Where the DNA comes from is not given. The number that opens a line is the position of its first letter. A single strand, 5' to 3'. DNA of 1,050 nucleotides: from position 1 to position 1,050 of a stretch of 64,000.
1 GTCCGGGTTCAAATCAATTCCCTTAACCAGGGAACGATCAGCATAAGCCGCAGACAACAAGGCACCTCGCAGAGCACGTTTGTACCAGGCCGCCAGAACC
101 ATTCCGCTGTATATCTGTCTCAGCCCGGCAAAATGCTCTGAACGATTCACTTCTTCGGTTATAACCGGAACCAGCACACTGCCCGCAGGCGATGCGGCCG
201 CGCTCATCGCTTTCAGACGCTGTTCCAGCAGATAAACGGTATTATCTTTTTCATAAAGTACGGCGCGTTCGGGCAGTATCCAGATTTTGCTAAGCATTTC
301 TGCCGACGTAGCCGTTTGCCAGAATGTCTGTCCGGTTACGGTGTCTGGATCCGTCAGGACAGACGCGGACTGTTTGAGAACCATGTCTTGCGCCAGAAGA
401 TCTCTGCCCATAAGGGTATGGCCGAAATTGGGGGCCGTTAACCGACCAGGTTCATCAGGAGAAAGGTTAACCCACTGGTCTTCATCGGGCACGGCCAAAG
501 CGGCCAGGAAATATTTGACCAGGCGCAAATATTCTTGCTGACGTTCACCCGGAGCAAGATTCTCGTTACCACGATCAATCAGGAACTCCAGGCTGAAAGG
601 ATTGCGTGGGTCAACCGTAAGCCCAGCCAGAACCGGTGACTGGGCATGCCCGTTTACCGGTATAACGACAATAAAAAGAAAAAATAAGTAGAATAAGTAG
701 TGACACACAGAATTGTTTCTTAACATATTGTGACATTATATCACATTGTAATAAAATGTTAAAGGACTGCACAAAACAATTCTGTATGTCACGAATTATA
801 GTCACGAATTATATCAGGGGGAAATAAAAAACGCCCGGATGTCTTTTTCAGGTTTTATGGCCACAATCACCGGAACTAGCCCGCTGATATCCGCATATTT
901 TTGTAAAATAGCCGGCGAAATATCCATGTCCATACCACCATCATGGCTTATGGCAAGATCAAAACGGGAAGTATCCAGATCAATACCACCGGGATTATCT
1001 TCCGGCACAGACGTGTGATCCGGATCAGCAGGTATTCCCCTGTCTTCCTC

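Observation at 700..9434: Repeated 18-bp motif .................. in duplicated 5' modules of the paralogs, with tandem slippage repeats and a dead start codon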

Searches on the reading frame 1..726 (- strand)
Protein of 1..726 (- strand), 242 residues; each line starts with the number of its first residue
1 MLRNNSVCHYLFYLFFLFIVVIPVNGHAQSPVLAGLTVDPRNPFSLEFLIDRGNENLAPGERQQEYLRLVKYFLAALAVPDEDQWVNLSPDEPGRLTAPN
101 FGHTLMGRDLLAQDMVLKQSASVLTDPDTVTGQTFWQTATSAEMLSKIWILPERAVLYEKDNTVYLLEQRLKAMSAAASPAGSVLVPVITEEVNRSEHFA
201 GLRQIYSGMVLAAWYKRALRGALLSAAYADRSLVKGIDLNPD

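Call 9: search_protein_families(library=pfam, proteins=[window:1-726:-], max_evalue=0.01)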
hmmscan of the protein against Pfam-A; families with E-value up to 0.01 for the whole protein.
window:1-726:- (242 aa): 0 families

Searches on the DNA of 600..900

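Call 49: search_rna_families(source=window, start=600, end=900, threshold=evalue, max_evalue=1)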
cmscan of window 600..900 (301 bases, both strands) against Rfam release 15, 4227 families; matches with E-value up to 1: 1.
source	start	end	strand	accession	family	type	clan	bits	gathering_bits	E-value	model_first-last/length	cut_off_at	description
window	696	794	-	RF04276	MIR4371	Gene; miRNA;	CL00144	22.5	110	0.0085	1-158/158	no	MIR4371 microRNA precursor family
